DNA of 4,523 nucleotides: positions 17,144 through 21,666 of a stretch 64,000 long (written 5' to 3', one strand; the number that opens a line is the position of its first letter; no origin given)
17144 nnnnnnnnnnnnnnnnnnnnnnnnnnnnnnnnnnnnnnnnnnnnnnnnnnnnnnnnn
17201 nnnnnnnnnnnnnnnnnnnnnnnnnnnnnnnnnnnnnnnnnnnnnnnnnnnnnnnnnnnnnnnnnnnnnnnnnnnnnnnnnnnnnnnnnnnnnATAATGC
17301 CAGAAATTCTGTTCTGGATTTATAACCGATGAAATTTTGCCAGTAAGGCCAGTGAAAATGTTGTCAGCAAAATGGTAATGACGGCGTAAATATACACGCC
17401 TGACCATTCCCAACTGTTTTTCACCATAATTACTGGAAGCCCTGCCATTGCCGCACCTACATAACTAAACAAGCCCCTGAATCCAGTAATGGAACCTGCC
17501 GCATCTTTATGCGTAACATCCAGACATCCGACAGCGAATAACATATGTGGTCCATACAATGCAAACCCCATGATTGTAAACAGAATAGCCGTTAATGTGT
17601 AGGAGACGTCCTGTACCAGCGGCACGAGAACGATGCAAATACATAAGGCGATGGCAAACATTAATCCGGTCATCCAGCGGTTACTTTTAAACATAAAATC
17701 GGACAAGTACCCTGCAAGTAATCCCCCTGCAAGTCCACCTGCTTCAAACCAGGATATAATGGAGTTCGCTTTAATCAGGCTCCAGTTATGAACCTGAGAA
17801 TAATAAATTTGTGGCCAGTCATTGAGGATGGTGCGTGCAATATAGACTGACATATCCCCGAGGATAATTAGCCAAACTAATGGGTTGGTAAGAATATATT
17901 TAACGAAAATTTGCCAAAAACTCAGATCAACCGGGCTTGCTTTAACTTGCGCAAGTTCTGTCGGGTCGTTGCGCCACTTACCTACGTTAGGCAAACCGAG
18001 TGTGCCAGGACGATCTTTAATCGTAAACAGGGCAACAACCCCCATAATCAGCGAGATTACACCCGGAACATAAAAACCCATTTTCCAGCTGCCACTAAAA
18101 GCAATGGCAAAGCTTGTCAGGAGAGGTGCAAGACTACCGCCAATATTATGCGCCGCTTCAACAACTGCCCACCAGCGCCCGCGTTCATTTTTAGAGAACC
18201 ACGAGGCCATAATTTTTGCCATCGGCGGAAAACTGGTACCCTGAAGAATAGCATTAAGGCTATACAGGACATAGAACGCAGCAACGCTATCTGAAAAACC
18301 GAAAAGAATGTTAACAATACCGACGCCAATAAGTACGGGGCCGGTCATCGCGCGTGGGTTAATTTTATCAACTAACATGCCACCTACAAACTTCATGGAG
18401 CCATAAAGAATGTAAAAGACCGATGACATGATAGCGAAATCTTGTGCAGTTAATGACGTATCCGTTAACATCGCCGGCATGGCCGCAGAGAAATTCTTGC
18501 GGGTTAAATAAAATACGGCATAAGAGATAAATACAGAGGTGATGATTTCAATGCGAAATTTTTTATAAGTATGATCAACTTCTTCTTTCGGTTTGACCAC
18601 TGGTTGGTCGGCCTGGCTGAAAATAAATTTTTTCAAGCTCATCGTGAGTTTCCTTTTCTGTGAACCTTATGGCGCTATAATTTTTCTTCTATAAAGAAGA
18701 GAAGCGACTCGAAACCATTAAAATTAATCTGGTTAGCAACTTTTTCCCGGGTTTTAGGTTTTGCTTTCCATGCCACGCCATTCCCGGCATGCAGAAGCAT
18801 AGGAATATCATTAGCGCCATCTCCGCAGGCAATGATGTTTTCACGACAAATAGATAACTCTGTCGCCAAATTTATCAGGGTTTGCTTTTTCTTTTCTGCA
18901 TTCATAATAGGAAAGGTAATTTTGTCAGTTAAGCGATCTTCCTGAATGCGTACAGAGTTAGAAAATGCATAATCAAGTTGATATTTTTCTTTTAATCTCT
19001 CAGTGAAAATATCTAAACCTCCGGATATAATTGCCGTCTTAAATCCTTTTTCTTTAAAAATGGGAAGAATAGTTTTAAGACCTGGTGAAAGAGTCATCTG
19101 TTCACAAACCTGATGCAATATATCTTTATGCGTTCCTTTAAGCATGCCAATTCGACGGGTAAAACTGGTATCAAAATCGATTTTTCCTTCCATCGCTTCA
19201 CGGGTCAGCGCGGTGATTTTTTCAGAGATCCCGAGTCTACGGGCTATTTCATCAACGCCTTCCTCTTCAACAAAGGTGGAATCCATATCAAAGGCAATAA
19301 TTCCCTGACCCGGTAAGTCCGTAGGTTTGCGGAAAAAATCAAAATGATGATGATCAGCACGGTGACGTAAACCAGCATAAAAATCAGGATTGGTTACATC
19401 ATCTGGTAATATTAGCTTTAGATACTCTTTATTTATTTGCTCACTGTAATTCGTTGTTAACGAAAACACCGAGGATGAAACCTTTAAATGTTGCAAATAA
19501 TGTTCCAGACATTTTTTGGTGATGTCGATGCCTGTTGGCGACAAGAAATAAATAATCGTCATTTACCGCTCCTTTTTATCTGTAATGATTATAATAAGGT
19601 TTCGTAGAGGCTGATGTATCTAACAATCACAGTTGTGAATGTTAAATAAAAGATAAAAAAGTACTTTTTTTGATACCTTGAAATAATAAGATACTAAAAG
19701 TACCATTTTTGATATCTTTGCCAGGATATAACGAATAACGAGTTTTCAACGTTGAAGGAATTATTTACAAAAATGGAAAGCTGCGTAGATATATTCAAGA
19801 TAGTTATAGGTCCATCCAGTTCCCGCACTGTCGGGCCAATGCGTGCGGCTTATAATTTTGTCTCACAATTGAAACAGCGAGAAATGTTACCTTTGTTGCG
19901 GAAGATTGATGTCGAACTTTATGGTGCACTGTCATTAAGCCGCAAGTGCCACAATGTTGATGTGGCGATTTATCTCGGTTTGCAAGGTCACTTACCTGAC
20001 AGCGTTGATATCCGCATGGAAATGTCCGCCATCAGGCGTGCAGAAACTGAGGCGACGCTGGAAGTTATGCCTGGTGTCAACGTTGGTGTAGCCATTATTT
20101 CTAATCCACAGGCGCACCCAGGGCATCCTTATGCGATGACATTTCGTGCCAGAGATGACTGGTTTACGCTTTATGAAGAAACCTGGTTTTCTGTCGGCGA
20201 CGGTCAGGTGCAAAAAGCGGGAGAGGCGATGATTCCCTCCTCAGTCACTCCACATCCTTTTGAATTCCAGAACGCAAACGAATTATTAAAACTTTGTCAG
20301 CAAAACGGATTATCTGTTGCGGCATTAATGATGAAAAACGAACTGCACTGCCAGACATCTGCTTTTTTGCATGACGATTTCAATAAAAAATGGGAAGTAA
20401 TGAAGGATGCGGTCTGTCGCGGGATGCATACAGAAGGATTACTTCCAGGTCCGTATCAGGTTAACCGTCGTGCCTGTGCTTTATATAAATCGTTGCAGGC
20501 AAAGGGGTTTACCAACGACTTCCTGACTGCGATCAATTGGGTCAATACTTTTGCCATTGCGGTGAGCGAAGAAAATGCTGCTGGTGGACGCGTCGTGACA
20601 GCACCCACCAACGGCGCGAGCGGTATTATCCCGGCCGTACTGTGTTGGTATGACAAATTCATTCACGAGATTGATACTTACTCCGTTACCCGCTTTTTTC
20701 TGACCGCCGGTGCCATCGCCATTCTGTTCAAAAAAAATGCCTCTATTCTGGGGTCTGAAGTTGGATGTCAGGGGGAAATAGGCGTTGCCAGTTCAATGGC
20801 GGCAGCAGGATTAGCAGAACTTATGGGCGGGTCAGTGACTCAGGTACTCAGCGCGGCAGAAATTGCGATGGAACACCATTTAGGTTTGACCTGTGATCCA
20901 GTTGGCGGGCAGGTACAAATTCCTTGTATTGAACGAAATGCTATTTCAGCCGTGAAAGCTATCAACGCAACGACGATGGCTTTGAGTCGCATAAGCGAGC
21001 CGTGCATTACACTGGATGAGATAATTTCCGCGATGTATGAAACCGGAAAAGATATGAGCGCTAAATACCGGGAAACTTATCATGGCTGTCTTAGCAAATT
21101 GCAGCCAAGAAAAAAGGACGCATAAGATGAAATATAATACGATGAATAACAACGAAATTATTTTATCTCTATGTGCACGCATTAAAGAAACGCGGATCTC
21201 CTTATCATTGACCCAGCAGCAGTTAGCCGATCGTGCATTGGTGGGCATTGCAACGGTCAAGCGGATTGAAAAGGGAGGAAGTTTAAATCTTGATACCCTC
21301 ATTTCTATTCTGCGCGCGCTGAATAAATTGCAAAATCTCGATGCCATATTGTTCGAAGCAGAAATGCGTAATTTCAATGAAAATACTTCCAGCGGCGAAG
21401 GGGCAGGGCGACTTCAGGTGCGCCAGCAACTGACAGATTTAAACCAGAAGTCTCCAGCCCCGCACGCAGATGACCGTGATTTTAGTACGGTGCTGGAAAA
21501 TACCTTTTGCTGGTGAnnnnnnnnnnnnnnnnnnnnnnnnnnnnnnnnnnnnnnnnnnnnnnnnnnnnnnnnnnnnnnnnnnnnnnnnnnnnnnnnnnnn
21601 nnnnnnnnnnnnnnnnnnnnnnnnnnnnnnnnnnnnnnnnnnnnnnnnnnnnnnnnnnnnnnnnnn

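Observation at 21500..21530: Zero-nucleotide gap between the convergent islet regulator and yeiG: likely insertion junction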

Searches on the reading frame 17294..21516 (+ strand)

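Call 63: find_homologous_proteins(query=L026:7224-8060:-, max_evalue=1e-120)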
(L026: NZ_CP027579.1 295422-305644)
Query L026:7224-8060:- (278 aa): 1420 proteins with E <= 1e-120 among 8000 candidates; the best 120 are listed.
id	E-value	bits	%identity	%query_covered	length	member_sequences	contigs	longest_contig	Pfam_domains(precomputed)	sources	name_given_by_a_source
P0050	3.8e-202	688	88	99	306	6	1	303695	PF00756.27,PF00326.28,PF12146.16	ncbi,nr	ncbi:S-formylglutathione hydrolase [Escherichia coli]|nr:alpha/beta hydrolase-fold protein [Escheric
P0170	1.4e-194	663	100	100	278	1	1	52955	PF00756.27,PF00326.28,PF12146.16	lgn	-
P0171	1.4e-194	663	100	100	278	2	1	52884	PF00756.27,PF00326.28,PF12146.16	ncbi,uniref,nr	ncbi:S-formylglutathione hydrolase [Escherichia coli]|uniref:S-formylglutathione hydrolase n=1 Tax=E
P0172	4.3e-194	662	99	100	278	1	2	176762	PF00756.27,PF00326.28,PF12146.16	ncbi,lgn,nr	ncbi:S-formylglutathione hydrolase [Escherichia coli]|nr:S-formylglutathione hydrolase [Escherichia 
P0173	4.5e-194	662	99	100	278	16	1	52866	PF00756.27,PF00326.28,PF12146.16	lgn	-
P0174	4.8e-194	662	100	100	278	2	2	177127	PF00756.27,PF00326.28,PF12146.16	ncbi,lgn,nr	ncbi:S-formylglutathione hydrolase [Escherichia coli]|nr:S-formylglutathione hydrolase [Escherichia 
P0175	6.9e-194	661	99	100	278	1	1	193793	PF00756.27,PF00326.28,PF12146.16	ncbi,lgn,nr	ncbi:TPA: S-formylglutathione hydrolase [Escherichia coli]|nr:S-formylglutathione hydrolase [Escheri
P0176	8.6e-194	661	100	100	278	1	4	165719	PF00756.27,PF00326.28,PF12146.16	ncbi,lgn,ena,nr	ncbi:TPA: S-formylglutathione hydrolase [Escherichia coli]|nr:S-formylglutathione hydrolase [Escheri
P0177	1.5e-193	660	100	99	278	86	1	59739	PF00756.27,PF00326.28,PF12146.16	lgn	-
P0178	1.9e-193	660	100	99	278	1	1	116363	PF00756.27,PF00326.28,PF12146.16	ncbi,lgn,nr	ncbi:S-formylglutathione hydrolase [Escherichia coli]|nr:S-formylglutathione hydrolase [Escherichia 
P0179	6.4e-193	658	99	99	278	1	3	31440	PF00756.27,PF00326.28,PF12146.16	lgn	-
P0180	2.6e-192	656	99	99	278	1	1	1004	PF00756.27,PF00326.28,PF12146.16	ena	-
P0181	4.0e-192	655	99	99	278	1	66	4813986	PF00756.27,PF00326.28,PF12146.16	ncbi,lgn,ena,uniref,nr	ncbi:S-formylglutathione hydrolase [Escherichia coli]|uniref:S-formylglutathione hydrolase n=1 Tax=E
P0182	1.1e-191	654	99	99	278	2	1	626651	PF00756.27,PF00326.28,PF12146.16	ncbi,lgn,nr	ncbi:TPA: S-formylglutathione hydrolase [Escherichia coli]|nr:S-formylglutathione hydrolase [Escheri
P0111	2.5e-191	653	99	99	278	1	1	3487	PF00756.27,PF00326.28,PF12146.16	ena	-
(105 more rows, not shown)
